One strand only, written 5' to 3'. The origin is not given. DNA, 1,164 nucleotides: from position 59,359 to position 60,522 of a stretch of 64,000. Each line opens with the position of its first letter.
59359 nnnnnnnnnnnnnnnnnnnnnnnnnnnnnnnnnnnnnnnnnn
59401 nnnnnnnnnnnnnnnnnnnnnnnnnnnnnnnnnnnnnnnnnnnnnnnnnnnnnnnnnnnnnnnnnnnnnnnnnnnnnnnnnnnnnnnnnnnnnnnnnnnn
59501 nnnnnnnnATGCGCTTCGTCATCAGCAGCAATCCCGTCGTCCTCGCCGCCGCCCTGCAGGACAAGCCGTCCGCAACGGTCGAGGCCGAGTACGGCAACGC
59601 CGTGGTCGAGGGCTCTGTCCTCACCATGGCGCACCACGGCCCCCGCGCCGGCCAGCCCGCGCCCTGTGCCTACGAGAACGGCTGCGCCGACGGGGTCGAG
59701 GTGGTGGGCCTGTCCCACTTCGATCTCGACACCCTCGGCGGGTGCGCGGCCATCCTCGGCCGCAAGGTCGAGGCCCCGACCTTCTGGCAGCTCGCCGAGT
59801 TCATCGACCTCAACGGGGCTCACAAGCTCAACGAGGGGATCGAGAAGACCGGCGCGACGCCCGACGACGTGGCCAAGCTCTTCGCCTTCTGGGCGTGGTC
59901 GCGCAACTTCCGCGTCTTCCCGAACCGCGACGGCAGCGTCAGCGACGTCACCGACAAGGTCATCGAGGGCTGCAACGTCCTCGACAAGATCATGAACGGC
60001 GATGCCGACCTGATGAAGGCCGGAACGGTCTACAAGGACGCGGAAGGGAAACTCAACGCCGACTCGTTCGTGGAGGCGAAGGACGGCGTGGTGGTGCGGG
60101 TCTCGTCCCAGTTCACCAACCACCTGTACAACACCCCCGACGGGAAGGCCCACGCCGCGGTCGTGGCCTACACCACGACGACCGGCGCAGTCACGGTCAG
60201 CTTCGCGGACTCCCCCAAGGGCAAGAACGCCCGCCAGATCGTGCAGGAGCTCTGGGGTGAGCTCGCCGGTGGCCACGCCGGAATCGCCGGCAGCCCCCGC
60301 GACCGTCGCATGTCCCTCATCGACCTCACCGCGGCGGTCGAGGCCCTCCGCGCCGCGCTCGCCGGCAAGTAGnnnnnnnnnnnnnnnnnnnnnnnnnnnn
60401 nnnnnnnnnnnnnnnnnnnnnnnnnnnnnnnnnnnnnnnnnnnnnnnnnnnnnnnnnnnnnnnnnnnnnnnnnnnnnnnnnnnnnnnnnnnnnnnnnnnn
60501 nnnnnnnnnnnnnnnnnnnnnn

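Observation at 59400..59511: Strong intrinsic terminator placed directly in front of the ribosome-binding site of the first high-GC gene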

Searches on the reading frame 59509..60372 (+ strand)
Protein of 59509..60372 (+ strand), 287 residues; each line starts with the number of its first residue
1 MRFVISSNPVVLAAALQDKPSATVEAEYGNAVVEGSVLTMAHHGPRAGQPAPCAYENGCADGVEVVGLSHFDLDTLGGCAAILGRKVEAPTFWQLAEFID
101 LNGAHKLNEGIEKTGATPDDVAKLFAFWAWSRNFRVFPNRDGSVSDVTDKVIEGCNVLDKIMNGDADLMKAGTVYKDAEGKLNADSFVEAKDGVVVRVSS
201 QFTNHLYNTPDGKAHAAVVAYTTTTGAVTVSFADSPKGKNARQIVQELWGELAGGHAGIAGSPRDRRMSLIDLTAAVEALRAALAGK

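Call 14: search_protein_families(library=pfam, proteins=[window:59509-60372:+], max_evalue=0.01)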
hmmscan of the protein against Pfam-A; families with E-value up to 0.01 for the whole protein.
window:59509-60372:+ (287 aa): 1 family
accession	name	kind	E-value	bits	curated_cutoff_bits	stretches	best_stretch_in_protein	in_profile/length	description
PF02272.25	DHHA1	-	0.00097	20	25.9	1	192-261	11-80/102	DHHA1 domain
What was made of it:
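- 59509..60372 (+): Gene C: 287 aa, 69% GC, DHH/DHHA1-like. It is the gene behind the leader. It gives a weak Pfam DHHA1 hit (E 1e-3, call 14).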

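Call 18: find_encoding_contigs(protein=window:59509-60372:+, flank=10000, max_places=10)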
Protein window:59509-60372:+ (287 aa): 3 contigs read that carry it; 2 places shown.
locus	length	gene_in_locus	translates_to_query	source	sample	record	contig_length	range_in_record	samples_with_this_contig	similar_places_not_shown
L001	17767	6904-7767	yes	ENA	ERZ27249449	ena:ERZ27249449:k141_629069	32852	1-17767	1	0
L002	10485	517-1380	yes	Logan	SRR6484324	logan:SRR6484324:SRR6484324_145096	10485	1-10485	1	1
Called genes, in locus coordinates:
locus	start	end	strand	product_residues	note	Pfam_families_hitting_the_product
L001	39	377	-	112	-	PF04480:DUF559, PF18741:MTES_1575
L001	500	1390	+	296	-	PF01555:N6_N4_Mtase (weak), PF01170:UPF0020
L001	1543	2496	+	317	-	PF02899:Phage_int_SAM_1, PF13102:Phage_int_SAM_5 (weak), PF13495:Phage_int_SAM_4, PF00589:Phage_integrase, PF22823:MrpR_C_cat (faint)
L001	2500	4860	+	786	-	PF13489:Methyltransf_23 (weak), PF08241:Methyltransf_11, PF13649:Methyltransf_25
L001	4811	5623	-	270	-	PF01978:TrmB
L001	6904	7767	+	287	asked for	-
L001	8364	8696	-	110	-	-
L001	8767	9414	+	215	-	-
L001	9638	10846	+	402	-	PF20030:bpMoxR, PF07728:AAA_5, PF17868:AAA_lid_8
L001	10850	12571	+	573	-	PF05762:VWA_CoxE (faint), PF13519:VWA_2 (weak)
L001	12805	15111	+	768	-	-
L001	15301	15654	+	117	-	-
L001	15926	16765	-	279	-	PF06550:SPP (weak)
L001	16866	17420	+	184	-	-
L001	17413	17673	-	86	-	-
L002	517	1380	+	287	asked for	-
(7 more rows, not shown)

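Call 20: find_homologous_proteins(query=window:59509-60372:+, max_evalue=0.001)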
Query window:59509-60372:+ (287 aa): 283 proteins with E <= 0.001 among 8000 candidates; the best 120 are listed.
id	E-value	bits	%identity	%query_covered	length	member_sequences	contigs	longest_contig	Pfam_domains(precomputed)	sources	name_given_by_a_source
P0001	1.8e-188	643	100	100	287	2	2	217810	-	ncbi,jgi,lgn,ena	ncbi:MAG: hypothetical protein WC702_02850 [Patescibacteria group bacterium]|jgi:hypothetical protei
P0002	5.6e-162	556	86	100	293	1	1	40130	-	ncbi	ncbi:MAG: hypothetical protein WC025_01795 [Candidatus Magasanikbacteria bacterium]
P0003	9.6e-159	545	85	99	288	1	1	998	-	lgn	-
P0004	9.5e-158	542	85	100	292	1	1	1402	-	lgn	-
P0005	1.6e-156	538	84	99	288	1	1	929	-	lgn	-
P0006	3.7e-150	517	80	99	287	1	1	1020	-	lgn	-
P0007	1.3e-131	456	72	99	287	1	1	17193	-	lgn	-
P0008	2.2e-129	449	70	99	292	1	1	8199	-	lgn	-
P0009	2.1e-126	439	69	99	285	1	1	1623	-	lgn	-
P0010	2.0e-125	436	70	98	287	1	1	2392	-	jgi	jgi:hypothetical protein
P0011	4.9e-125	435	68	99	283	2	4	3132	-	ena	-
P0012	1.6e-123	430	69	99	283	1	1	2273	-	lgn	-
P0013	2.7e-123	429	68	99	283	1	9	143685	-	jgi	jgi:hypothetical protein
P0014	6.2e-122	424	69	99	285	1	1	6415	-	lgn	-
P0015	2.2e-120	419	67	99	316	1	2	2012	-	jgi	jgi:hypothetical protein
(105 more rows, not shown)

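Call 22: find_encoding_contigs(protein=P0002, flank=6000, max_places=3)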
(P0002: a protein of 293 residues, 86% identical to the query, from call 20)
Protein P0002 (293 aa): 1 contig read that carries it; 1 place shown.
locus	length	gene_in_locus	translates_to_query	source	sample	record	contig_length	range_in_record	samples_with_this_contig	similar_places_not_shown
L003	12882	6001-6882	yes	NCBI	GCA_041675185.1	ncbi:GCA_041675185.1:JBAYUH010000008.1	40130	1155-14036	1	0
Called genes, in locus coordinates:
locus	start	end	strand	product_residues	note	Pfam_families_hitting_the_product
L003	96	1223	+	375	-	PF00712:DNA_pol3_beta, PF02767:DNA_pol3_beta_2, PF02768:DNA_pol3_beta_3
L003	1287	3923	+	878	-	-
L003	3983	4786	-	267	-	PF01978:TrmB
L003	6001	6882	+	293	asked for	-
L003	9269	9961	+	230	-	-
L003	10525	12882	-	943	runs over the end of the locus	PF00912:Transgly, PF00905:Transpeptidase, PF17957:Big_7 (weak)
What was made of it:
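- On Integron cassette array (attC sites): The syntenic L003 locus shows no recombinase among the genes called in the 6 kb upstream of gene C (call 22).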

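Call 23: find_encoding_contigs(protein=P0007, flank=6000, max_places=3)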
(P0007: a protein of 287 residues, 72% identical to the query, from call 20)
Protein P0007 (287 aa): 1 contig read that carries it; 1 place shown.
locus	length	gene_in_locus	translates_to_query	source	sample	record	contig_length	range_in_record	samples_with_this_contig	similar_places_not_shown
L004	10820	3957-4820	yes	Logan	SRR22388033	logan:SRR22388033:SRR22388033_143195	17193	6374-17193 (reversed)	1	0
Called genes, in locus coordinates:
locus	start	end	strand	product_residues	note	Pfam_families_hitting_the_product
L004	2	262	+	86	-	?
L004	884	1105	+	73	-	-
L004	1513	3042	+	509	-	-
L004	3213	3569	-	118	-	PF01850:PIN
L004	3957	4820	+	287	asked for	-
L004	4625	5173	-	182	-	-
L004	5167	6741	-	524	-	-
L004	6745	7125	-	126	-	-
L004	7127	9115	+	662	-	PF00009:GTP_EFTU, PF01926:MMR_HSR1 (weak), PF22042:EF-G_D2, PF03144:GTP_EFTU_D2 (weak), PF14492:EFG_III (weak), PF00679:EFG_C, PF21018:BipA_C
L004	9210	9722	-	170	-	-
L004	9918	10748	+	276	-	-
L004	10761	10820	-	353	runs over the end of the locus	PF01636:APH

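Call 24: find_encoding_contigs(protein=P0013, flank=6000, max_places=3)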
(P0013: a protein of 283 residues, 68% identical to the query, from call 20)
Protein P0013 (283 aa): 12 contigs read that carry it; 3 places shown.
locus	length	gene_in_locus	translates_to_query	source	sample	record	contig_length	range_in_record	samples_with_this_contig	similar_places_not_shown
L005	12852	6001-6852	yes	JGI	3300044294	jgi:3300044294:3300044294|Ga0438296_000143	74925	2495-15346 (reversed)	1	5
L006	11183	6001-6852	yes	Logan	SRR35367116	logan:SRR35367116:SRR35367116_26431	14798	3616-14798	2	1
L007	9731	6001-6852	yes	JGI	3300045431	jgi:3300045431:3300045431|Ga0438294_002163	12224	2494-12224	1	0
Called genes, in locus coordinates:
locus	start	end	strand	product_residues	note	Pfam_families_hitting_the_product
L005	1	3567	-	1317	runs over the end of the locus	PF13229:Beta_helix (weak)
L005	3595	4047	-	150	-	PF01161:PBP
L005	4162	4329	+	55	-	-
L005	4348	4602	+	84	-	-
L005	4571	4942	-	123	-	-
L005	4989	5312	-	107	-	-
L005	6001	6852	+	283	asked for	-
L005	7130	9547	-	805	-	-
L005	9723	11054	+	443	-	PF00239:Resolvase, PF07508:Recombinase, PF13408:Zn_ribbon_recom (weak)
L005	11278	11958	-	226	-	PF05552:MS_channel_1st_1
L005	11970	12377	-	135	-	PF00814:TsaD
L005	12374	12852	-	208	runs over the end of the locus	-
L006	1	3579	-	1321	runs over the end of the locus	PF13229:Beta_helix (weak)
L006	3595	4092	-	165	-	PF01161:PBP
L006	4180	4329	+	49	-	-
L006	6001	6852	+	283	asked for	-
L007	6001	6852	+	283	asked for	-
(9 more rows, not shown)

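Call 27: find_related_loci(query=A2, collection=genome_contigs, flank=5000)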
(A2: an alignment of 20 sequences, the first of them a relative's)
Query A2 (287 aa) in genome_contigs; peptide patterns used: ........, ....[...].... (x = any residue, [..] = any of these).
570 stretches matched a pattern; 38 encode a relative of the query (tblastn E <= 1e-3); 38 distinct loci.
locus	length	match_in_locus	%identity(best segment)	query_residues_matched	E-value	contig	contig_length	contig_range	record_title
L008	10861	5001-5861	86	1-286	1e-167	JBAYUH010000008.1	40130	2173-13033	MAG: Candidatus Magasanikiibacteriota bacterium isolate SO_2016_LW3_30 scaffold01488_LW162_2016, whole genome shotgun se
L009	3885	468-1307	61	1-284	2e-117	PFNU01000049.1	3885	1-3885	MAG: bacterium (Candidatus Torokbacteria) CG_4_10_14_0_2_um_filter_35_8 CG_4_10_14_0.2_scaffold_14662_c, whole genome sh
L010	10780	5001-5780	64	16-279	6e-111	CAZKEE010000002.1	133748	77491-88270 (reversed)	MAG TPA_asm: uncultured Gammaproteobacteria bacterium isolate binchicken_co185_197 genome assembly, contig: NODE_160_len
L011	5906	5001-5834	56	2-280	9e-106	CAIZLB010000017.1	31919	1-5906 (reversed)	uncultured bacterium isolate Loc080925-6m_bin-0369 genome assembly, contig: bin-0369:17/57, whole genome shotgun sequenc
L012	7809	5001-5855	54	1-284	5e-100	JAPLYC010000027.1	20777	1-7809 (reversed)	MAG: Candidatus Parcubacteria bacterium isolate LacPavin_0920_SED3_MAG_40_21 LacPavin_0920_SED3_scaffold_1749761, whole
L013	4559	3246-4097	55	1-287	3e-95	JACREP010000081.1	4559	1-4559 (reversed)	MAG: Candidatus Gottesmanbacteria bacterium isolate NC_groundwater_1702_Pr3_B-0.1um_50_12 SR-2_scaffold_141_2313927, who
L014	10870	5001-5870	53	1-284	6e-94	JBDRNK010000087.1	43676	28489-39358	MAG: Candidatus Uhrbacteria bacterium isolate MEGAHIT-group-1.884 k141_10282432, whole genome shotgun sequence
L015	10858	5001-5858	51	1-281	8e-92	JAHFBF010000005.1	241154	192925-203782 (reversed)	MAG: Candidatus Melainabacteria bacterium isolate nzgw192 NODE_38_length_241155_cov_9.232415, whole genome shotgun seque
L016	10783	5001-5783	58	21-285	1e-89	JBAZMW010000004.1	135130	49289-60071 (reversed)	MAG: Patescibacteria group bacterium isolate SO_2017_LW4_52 scaffold_135_c1_LW137-91_2017, whole genome shotgun sequence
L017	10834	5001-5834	51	1-280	3e-89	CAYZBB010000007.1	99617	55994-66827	MAG TPA_asm: uncultured Actinomycetes bacterium isolate SRP342105_co1_274 genome assembly, contig: NODE_248_length_99617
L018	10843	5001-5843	52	2-286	2e-88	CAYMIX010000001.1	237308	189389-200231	MAG TPA_asm: uncultured Candidatus Peribacteria bacterium isolate SRP342105_co1_435 genome assembly, contig: NODE_44_len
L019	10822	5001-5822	51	1-276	4e-86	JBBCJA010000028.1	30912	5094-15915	MAG: Selenomonadaceae bacterium isolate MAG_CPA_14 P10A_000000091273, whole genome shotgun sequence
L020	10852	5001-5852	51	2-285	1e-85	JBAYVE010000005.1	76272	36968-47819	MAG: Patescibacteria group bacterium isolate SO_2016_LW3_52 scaffold00502_LW162_2016, whole genome shotgun sequence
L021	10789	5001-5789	45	21-281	1e-64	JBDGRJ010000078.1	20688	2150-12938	MAG: Candidatus Paceibacteria bacterium isolate DAL-Ass_45_73C1R DAL-Ass_45_73C1R_78, whole genome shotgun sequence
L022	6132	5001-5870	44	2-282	2e-64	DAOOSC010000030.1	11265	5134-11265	MAG TPA_asm: Candidatus Magasanikbacteria bacterium isolate AMR_MDS_2529 NODE_7225_length_11265_cov_9.773773, whole geno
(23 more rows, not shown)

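Call 32: find_related_loci(query=window:59509-60372:+, collection=metagenome_contigs, flank=3000)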
Query window:59509-60372:+ (287 aa) in metagenome_contigs; peptide patterns used: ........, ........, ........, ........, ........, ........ (x = any residue, [..] = any of these).
87 stretches matched a pattern; 14 encode a relative of the query (tblastn E <= 1e-3); 14 distinct loci.
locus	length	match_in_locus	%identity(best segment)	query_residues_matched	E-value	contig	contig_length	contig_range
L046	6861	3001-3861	86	1-286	3e-168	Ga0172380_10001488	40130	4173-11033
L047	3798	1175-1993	44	2-272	8e-66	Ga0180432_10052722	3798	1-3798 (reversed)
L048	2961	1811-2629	44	2-272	1e-65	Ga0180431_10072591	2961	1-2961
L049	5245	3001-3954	38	1-284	3e-54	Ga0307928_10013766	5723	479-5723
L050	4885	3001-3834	38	23-287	3e-47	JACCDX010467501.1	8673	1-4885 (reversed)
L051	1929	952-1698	36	20-274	7e-47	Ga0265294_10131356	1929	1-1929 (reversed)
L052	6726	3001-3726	40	23-269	8e-45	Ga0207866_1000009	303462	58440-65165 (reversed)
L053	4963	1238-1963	40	23-269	8e-45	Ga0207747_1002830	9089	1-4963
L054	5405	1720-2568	32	12-287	6e-36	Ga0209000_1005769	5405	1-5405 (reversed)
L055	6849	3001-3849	32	12-287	7e-36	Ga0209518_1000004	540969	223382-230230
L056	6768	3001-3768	36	12-269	8e-44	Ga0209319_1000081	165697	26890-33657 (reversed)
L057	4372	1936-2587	29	20-234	1e-22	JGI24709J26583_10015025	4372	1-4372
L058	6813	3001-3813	35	12-284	6e-43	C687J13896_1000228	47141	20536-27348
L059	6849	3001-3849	32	12-287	7e-36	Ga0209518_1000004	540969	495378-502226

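Call 61: search_protein_families(library=ncbifam, proteins=[window:59509-60372:+, L001:10850-12571:+, L001:12805-15111:+, L001:15301-15654:+], max_evalue=0.001)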
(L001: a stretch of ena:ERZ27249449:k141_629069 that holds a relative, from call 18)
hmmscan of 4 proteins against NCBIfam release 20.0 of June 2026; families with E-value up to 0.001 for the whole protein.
window:59509-60372:+ (287 aa): 0 families

L001:10850-12571:+ (573 aa): 1 family
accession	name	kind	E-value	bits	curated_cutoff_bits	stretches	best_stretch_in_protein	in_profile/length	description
NF008230.0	PRK10997.1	equivalog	7.9e-12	45.1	500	1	397-516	316-433/487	ATPase RavA stimulator ViaA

L001:12805-15111:+ (768 aa): 0 families

L001:15301-15654:+ (117 aa): 0 families

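Call 62: search_protein_families(library=padloc, proteins=[window:59509-60372:+, L001:10850-12571:+, L001:12805-15111:+, L001:15301-15654:+], max_evalue=0.001)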
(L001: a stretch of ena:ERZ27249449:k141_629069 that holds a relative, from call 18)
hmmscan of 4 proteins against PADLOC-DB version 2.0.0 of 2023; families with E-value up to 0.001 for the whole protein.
window:59509-60372:+ (287 aa): 0 families

L001:10850-12571:+ (573 aa): 0 families

L001:12805-15111:+ (768 aa): 0 families

L001:15301-15654:+ (117 aa): 0 families

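Call 65: find_encoding_contigs(protein=P0004, flank=3000, max_places=3)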
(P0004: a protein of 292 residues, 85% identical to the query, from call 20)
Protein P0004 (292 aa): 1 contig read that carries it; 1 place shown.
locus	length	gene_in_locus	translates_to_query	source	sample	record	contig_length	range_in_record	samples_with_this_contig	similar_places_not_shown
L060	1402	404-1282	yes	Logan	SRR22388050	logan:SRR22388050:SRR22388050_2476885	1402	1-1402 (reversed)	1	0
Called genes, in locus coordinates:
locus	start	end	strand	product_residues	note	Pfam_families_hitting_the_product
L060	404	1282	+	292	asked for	-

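Call 66: find_encoding_contigs(protein=P0006, flank=3000, max_places=3)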
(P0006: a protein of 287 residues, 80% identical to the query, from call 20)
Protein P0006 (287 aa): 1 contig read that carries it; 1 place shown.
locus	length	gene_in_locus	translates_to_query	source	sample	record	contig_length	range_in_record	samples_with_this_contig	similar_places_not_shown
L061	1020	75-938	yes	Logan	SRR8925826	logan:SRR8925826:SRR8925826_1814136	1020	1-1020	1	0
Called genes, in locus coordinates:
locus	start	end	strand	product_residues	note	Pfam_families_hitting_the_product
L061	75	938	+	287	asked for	-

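Call 67: find_encoding_contigs(protein=P0003, flank=3000, max_places=3)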
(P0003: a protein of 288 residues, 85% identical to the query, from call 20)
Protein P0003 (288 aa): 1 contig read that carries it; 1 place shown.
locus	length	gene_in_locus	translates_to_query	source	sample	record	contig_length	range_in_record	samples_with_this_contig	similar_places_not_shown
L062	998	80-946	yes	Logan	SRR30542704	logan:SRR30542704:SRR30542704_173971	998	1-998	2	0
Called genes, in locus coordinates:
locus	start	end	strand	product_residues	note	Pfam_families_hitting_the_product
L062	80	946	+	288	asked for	-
